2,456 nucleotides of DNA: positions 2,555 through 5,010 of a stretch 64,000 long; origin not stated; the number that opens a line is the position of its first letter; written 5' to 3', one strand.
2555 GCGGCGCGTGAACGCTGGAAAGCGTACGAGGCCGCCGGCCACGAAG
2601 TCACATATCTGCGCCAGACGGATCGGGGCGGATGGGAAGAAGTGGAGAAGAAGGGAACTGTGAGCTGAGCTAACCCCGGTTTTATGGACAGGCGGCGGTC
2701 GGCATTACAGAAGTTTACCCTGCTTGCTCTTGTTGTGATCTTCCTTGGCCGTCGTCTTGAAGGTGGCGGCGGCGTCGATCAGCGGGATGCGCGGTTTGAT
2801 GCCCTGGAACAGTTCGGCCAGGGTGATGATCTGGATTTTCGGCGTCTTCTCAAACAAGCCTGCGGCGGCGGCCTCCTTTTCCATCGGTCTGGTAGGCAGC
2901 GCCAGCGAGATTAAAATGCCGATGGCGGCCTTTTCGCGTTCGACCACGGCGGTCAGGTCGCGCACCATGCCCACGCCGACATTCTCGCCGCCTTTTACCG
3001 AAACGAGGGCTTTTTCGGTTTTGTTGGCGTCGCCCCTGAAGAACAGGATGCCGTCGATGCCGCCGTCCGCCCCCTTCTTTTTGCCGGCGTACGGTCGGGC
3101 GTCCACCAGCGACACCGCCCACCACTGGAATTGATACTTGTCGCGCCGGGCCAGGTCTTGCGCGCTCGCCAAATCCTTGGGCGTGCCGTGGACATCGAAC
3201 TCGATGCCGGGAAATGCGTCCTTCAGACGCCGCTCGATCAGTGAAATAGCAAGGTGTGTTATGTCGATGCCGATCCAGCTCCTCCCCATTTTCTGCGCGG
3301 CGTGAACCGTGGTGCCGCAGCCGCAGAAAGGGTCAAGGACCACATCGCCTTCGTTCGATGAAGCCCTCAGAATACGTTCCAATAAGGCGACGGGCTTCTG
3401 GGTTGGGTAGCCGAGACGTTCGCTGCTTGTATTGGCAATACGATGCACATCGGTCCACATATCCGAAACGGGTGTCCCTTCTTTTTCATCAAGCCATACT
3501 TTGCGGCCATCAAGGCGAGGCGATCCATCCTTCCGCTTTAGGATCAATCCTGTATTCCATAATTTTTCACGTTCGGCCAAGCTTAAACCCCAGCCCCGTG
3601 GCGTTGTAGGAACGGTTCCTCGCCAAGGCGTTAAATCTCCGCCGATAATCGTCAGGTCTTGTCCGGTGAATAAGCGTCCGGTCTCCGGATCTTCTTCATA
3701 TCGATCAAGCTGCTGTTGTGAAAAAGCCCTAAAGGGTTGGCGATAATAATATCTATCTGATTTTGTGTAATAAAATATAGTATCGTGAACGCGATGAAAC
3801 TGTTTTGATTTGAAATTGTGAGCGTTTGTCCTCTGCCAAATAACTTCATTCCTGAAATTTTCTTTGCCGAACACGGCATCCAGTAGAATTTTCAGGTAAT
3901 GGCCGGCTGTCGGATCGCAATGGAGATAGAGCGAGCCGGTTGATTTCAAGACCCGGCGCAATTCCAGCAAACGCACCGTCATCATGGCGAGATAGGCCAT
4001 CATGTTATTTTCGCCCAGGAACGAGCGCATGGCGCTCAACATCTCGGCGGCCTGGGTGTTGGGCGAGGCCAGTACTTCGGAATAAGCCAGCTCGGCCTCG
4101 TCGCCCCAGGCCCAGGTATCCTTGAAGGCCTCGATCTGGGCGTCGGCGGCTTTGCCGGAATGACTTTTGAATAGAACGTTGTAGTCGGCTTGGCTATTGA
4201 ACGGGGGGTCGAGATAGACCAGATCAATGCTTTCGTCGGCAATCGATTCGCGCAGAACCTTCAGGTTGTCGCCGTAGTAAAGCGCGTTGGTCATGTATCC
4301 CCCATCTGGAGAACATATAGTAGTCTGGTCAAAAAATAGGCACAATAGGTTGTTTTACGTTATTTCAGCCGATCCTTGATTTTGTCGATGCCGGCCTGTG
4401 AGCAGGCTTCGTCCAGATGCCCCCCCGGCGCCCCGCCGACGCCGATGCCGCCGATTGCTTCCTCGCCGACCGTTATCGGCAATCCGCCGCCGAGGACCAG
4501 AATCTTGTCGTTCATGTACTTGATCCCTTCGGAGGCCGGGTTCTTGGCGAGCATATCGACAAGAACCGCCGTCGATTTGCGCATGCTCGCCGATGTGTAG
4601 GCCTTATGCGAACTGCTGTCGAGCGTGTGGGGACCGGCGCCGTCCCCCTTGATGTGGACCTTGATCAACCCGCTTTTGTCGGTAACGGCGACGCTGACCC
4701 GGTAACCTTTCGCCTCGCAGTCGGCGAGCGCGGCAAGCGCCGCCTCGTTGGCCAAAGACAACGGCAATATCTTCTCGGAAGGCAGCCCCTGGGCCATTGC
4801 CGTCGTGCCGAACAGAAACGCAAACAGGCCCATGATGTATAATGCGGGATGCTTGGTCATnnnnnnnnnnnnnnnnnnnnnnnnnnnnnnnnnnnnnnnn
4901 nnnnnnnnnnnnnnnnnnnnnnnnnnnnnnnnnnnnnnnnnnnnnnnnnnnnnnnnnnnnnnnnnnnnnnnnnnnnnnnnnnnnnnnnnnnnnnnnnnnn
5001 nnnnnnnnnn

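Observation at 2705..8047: Two paralogous methyltransferase/Mrr-like fusion genes with swapped central regions bracket a 3-gene cassette as direct repeats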

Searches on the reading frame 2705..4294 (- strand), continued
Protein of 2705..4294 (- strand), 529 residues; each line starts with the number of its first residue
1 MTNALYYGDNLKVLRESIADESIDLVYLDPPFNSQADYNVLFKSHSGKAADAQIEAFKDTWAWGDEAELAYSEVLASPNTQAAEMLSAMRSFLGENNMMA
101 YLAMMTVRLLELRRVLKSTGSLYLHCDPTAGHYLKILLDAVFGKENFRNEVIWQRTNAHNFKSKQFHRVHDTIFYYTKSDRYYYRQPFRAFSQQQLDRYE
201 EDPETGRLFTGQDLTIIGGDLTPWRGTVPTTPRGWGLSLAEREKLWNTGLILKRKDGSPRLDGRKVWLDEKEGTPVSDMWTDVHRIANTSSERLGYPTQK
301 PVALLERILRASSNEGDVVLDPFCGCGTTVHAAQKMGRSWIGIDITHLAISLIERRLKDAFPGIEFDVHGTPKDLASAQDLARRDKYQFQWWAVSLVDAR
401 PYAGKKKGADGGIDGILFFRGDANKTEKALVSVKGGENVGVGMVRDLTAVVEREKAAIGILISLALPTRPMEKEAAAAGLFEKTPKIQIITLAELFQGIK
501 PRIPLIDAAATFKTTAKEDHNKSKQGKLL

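Call 28: search_protein_families(library=pfam, proteins=[L068:4550-6238:+, L068:9965-11635:+, L068:6266-6784:-, L068:7252-8016:+, L068:8367-9758:+, L068:2937-3656:+, L068:11495-12973:-, L068:2346-2987:-], max_evalue=0.001)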
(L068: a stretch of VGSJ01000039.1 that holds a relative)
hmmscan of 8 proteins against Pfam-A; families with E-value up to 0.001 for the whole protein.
L068:4550-6238:+ (562 aa): 4 families
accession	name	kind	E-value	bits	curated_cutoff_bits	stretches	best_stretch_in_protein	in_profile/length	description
PF01555.25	N6_N4_Mtase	-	6.4e-45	154.2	26.7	1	26-350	1-211/221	DNA methylase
PF22722.2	NA-iREase1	-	6.7e-12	45.8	27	1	396-483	5-90/106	NACHT-associated inactive Restriction Endonuclease 1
PF04471.18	Mrr_cat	-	3.4e-09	37.3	21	1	392-484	5-100/115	Restriction endonuclease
PF02086.21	MethyltransfD12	-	0.00055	20.2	22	0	23-41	173-194/253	D12 class N6 adenine-specific DNA methyltransferase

L068:9965-11635:+ (556 aa): 3 families
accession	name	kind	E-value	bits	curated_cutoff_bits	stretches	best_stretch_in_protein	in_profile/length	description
PF01555.25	N6_N4_Mtase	-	1.8e-43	149.5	26.7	1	33-361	1-220/221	DNA methylase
PF22722.2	NA-iREase1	-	5.5e-13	49.3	27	1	396-486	3-90/106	NACHT-associated inactive Restriction Endonuclease 1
PF04471.18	Mrr_cat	-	5.8e-11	43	21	1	393-487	4-100/115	Restriction endonuclease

L068:6266-6784:- (172 aa): 3 families
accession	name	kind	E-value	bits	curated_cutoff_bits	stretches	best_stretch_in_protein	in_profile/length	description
PF03061.28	4HBT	-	2.6e-15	56.9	20.6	1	84-158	2-77/79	Thioesterase superfamily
PF13622.12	4HBT_3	-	1.4e-10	41.7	24.3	1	81-165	6-82/83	Acyl-CoA thioesterase N-terminal domain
PF14539.12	DUF4442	-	1.4e-05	25.7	25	1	50-142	12-103/132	Domain of unknown function (DUF4442)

L068:7252-8016:+ (254 aa): 9 families
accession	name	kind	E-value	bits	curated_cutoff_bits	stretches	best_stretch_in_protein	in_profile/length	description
PF01656.29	CbiA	-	2e-19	70.2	25.4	1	3-232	2-124/125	CobQ/CobB/MinD/ParA nucleotide binding domain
PF13614.12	AAA_31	-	1.2e-10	42.1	27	1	5-52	6-54/177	AAA domain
PF00142.24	Fer4_NifH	-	5.9e-07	29.7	25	1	1-47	1-48/271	4Fe-4S iron sulfur cluster binding proteins, NifH/frxC family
PF02374.21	ArsA_ATPase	-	1.2e-06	28.5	24.3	1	3-45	4-46/305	Anion-transporting ATPase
PF10609.15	ParA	-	8.8e-06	25.7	27.1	1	5-37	9-41/246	NUBPL iron-transfer P-loop NTPase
PF16575.11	CLP1_P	-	1e-05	25.9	26.6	1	7-39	1-33/188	mRNA cleavage and polyadenylation factor CLP1 P-loop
PF20720.3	nSTAND3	-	4.4e-05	23.7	27.2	1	4-38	21-54/155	Novel STAND NTPase 3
PF06564.18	CBP_BcsQ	-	0.00021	21.3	21.3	1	4-48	5-50/234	Cellulose biosynthesis protein BcsQ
PF13500.12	AAA_26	-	0.00037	20.8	27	0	159-224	131-195/198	AAA domain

L068:8367-9758:+ (463 aa): 2 families
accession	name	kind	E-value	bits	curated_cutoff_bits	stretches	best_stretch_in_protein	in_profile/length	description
PF07690.21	MFS_1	-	1.8e-17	63.7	33.4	1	20-408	3-342/347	Major Facilitator Superfamily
PF13000.13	Acatn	-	9.1e-10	38.1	23.7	1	16-99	3-93/546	Acetyl-coenzyme A transporter 1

L068:2937-3656:+ (239 aa): 1 family
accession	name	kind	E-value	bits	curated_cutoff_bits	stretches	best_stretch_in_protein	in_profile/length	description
PF00881.29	Nitroreductase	-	2.5e-30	106.3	23.5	1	61-237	3-167/167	Nitroreductase family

L068:11495-12973:- (492 aa): 0 families

L068:2346-2987:- (213 aa): 0 families

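Call 37: predict_structure(alignment_id=A1)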
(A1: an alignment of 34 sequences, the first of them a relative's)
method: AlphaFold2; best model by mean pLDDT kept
length: 529 residues; sequences in the alignment: 34
mean_pLDDT: 78.3   pTM: 0.68
mean pLDDT of the five models: 78.3, 77.1, 75.7, 75.2, 71.4
residues with pLDDT >= 90: 152; 70-90: 262; 50-70: 59; < 50: 56
segments of 3 or more residues with pLDDT < 50: 32-60, 128-130, 158-164, 406-410, 511-518
pLDDT, mean of each block of 10 residues (from residue 1): 80 88 83 35 31 33 75 93 91 79 87 88 61 79 85 65 53 79 81 90 92 93 94 94 94 93 91 85 76 67 87 89 73 91 67 74 84 82 80 79 54 78 81 81 89 90 89 92 91 88 72 42 54
secondary structure, 60 per line:
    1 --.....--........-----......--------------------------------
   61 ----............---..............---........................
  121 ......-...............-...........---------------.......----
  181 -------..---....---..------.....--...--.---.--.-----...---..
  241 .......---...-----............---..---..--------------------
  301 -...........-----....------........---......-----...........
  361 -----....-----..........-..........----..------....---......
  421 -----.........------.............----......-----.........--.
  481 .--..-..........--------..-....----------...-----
elements in order: E3-7 H10-17 E23-28 H65-76 H80-93 H97-115 E116-126 H128-142 E147-154 E170-176 H193-196 E208-212 E215-217 E233-235 H239-247 E251-253 E259-267 H302-312 E318-321 H328-335 E339-344 H350-360 E366-369 H375-384 H386-395 H408-411 E415-420 E426-434 H441-453 E458-463 H469-477 E487-491 H492-496 H508-511

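Call 40: fold_search(model_id=the predicted structure, library=pdb)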
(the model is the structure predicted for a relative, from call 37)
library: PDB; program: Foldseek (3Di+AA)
matches with E <= 10: 1102; with E <= 0.001: 47
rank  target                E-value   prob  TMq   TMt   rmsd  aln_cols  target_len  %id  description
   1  4zcf_B                6.9e-18  1.00  0.41  0.36  14.8       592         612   16  Structural basis of asymmetric DNA methylation and ATP-triggered long-range diffusion by EcoP15I (released 2015-07-29)
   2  4zcf_A                2.0e-17  1.00  0.48  0.42  16.7       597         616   15  Structural basis of asymmetric DNA methylation and ATP-triggered long-range diffusion by EcoP15I (released 2015-07-29)
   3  6k0w_A                3.4e-17  1.00  0.38  0.38  19.8       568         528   18  DNA methyltransferase in complex with sinefungin (released 2019-12-11)
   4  6k0w_B                5.4e-15  1.00  0.37  0.39  18.9       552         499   17  DNA methyltransferase in complex with sinefungin (released 2019-12-11)
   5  6pbd_A                1.6e-13  1.00  0.34  0.49  22.8       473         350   16  DNA N6-Adenine Methyltransferase CcrM In Complex with Double-Stranded DNA Oligonucleotide Containing Its Recognition S (released 2019-10-23)
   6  6pbd_B                1.9e-13  1.00  0.32  0.50  11.3       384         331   18  DNA N6-Adenine Methyltransferase CcrM In Complex with Double-Stranded DNA Oligonucleotide Containing Its Recognition S (released 2019-10-23)
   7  8urk_A                2.6e-13  1.00  0.33  0.68  10.4       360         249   23  Crystal structure of DNA N6-Adenine Methyltransferase M.BceJIV from Burkholderia cenocepacia in complex with duplex DN (released 2024-09-11)
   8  8urk_D                3.9e-13  1.00  0.35  0.71   6.6       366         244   20  Crystal structure of DNA N6-Adenine Methyltransferase M.BceJIV from Burkholderia cenocepacia in complex with duplex DN (released 2024-09-11)
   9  1nw8                  8.5e-13  1.00  0.36  0.66   8.1       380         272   18  Structure of L72P mutant beta class N6-adenine DNA methyltransferase RsrI (released 2003-07-29)
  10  9c3s_A                1.1e-12  1.00  0.34  0.69  10.1       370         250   22  Crystal structure of DNA N6-Adenine Methyltransferase M.BceJIV from Burkholderia cenocepacia in complex with duplex DN (released 2024-09-11)
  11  1g60_A                1.1e-12  1.00  0.33  0.68   9.1       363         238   18  Crystal Structure of Methyltransferase MboIIa (Moraxella bovis) (released 2002-05-01)
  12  6k0w_D                2.5e-12  1.00  0.37  0.44   8.0       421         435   19  DNA methyltransferase in complex with sinefungin (released 2019-12-11)
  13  9c3u_A                4.0e-12  1.00  0.37  0.75   6.9       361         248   21  Crystal structure of DNA N6-Adenine Methyltransferase M.BceJIV from Burkholderia cenocepacia in complex with duplex DN (released 2024-09-11)
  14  6k0w_C                4.0e-12  1.00  0.35  0.42  18.2       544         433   17  DNA methyltransferase in complex with sinefungin (released 2019-12-11)
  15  8s9m                  6.0e-12  1.00  0.35  0.70   7.2       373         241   19  DNA cytosine-N4 methyltransferase (residues 79-324) from the Bdelloid rotifer Adineta vaga (released 2023-08-02)
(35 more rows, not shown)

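Call 53: search_protein_families(library=pfam, alignment_id=A4, max_evalue=0.00001)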
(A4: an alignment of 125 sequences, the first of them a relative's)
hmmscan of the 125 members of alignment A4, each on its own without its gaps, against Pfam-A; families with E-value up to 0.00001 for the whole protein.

A. member 1, L012:8867-9913:+ (349 aa): 2 families
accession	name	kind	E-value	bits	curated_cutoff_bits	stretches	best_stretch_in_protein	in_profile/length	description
PF03815.24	LCCL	-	4.1e-37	126.7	22.6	2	166-241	20-96/96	LCCL domain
PF08642.15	Rxt3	-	8.4e-12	46.4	29.9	1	175-206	17-48/127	Histone deacetylation protein Rxt3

B. families by the number of members that match (of 125 scanned): 131 families (the first 25 are shown)
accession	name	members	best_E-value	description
PF13191.12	AAA_16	4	2.2e-09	AAA ATPase domain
PF07478.18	Dala_Dala_lig_C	3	2.4e-40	D-ala D-ala ligase C-terminus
PF00005.33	ABC_tran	3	9.3e-35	ABC transporter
PF02463.25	SMC_N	3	3.4e-12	RecF/RecN/SMC N terminal domain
PF02515.22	CoA_transf_3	2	2e-140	CoA-transferase family III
PF09826.15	Beta_propel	2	1.5e-110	Beta propeller domain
PF00378.25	ECH_1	2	3.2e-82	Enoyl-CoA hydratase/isomerase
PF02779.29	Transket_pyr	2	3.6e-47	Transketolase, pyrimidine binding domain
PF00326.27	Peptidase_S9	2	4.5e-42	Prolyl oligopeptidase family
PF17760.6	UvrA_inter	2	9.1e-40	UvrA interaction domain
PF16113.10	ECH_2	2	5.8e-37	Enoyl-CoA hydratase/isomerase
PF17755.6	UvrA_DNA-bind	2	7.9e-37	UvrA DNA-binding domain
PF02780.25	Transketolase_C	2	8.5e-29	Transketolase, C-terminal domain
PF01176.25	eIF-1a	2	3.7e-26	Translation initiation factor 1A / IF-1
PF01820.27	Dala_Dala_lig_N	2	4.5e-20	D-ala D-ala ligase N-terminus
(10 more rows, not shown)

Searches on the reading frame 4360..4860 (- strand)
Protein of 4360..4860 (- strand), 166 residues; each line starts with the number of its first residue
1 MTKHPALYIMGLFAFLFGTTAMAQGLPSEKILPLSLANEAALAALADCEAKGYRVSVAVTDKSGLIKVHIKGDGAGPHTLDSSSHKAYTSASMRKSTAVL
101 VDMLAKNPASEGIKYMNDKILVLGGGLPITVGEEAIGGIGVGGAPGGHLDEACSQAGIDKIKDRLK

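Call 4: search_protein_families(library=pfam, proteins=[window:4360-4860:-], max_evalue=0.01)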
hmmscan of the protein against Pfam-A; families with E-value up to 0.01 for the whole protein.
window:4360-4860:- (166 aa): 1 family
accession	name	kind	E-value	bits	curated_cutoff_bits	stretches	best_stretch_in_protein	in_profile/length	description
PF03928.20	HbpS-like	-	1.9e-30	106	25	1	33-158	2-127/128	Haem degrading protein HbpS-like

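Call 22: search_protein_families(library=ncbifam, proteins=[window:4360-4860:-], max_evalue=0.001)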
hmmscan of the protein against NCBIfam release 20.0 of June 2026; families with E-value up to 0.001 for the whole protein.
window:4360-4860:- (166 aa): 1 family
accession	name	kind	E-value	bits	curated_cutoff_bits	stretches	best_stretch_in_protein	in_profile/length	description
NF007275.0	PRK09732.1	equivalog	2.2e-06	27.5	246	1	41-148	16-120/134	hypothetical protein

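Call 23: search_protein_families(library=padloc, proteins=[window:4360-4860:-], max_evalue=0.001)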
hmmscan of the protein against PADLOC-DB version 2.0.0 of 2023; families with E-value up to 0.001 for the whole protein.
window:4360-4860:- (166 aa): 0 families

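Call 88: find_homologous_proteins(query=window:4363-4860:-, max_evalue=1e-20)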
Query window:4363-4860:- (166 aa): 3559 proteins with E <= 1e-20 among 4149 candidates; the best 120 are listed.
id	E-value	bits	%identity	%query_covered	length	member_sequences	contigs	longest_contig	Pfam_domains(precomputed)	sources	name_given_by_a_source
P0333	3.7e-101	354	100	100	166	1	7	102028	PF03928.21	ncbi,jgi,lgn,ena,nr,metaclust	ncbi:MAG: hypothetical protein A3G18_01090 [Rhodospirillales bacterium RIFCSPLOWO2_12_FULL_58_28]|nr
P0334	5.6e-81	288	82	100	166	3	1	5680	PF03928.21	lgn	-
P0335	5.8e-64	233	74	92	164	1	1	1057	PF03928.21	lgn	-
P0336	9.7e-60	219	67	95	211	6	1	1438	PF03928.21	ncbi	-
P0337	1.4e-59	219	67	91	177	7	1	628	PF03928.21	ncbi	-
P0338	4.5e-59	217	66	90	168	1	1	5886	PF03928.21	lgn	-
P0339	1.3e-58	216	63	100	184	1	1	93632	PF03928.21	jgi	-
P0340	2.4e-58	215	64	100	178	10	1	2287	PF03928.21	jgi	jgi:uncharacterized protein GlcG (DUF336 family)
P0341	2.8e-58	214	68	90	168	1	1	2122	PF03928.21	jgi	-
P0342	5.3e-58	214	62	100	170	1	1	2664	PF03928.21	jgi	jgi:uncharacterized protein GlcG (DUF336 family)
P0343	5.3e-58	214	62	100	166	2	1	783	PF03928.21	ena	-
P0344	6.2e-58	213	68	91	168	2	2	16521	PF03928.21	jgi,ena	-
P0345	9.9e-58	213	63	97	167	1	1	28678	PF03928.21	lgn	-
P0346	1.1e-57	212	66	91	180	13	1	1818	PF03928.21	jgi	jgi:uncharacterized protein GlcG (DUF336 family)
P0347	1.6e-57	212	65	93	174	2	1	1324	PF03928.21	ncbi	-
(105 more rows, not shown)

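Call 89: find_encoding_contigs(protein=P0334, flank=10000, max_places=3)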
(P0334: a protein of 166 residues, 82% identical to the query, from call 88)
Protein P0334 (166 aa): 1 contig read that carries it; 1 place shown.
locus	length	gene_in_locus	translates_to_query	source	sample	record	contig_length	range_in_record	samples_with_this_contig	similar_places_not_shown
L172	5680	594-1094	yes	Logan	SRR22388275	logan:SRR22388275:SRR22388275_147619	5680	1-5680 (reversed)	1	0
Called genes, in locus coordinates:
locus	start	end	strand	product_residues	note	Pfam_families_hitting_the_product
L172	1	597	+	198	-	?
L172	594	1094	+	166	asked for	PF03928:HbpS-like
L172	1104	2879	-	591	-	PF13522:GATase_6, PF13537:GATase_7, PF00733:Asn_synthase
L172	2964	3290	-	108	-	-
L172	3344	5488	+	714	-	PF00107:ADH_zinc_N, PF01408:GFO_IDH_MocA, PF22725:GFO_IDH_MocA_C3 (weak)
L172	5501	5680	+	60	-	?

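Call 90: find_encoding_contigs(protein=P0338, flank=10000, max_places=2)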
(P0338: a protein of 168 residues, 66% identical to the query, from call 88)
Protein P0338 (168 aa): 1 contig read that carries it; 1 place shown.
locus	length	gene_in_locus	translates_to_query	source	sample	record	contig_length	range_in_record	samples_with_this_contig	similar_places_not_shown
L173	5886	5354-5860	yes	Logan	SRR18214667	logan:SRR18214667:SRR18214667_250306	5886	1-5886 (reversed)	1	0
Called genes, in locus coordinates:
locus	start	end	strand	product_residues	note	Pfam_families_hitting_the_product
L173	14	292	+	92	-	PF09413:DUF2007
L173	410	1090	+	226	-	-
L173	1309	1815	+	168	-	PF04519:Bactofilin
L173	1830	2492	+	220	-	PF08241:Methyltransf_11 (weak)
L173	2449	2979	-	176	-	PF10882:bPH_5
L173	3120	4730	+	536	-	PF01266:DAO, PF13450:NAD_binding_8 (faint), PF16901:DAO_C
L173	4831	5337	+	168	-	PF14340:DUF4395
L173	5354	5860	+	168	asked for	PF03928:HbpS-like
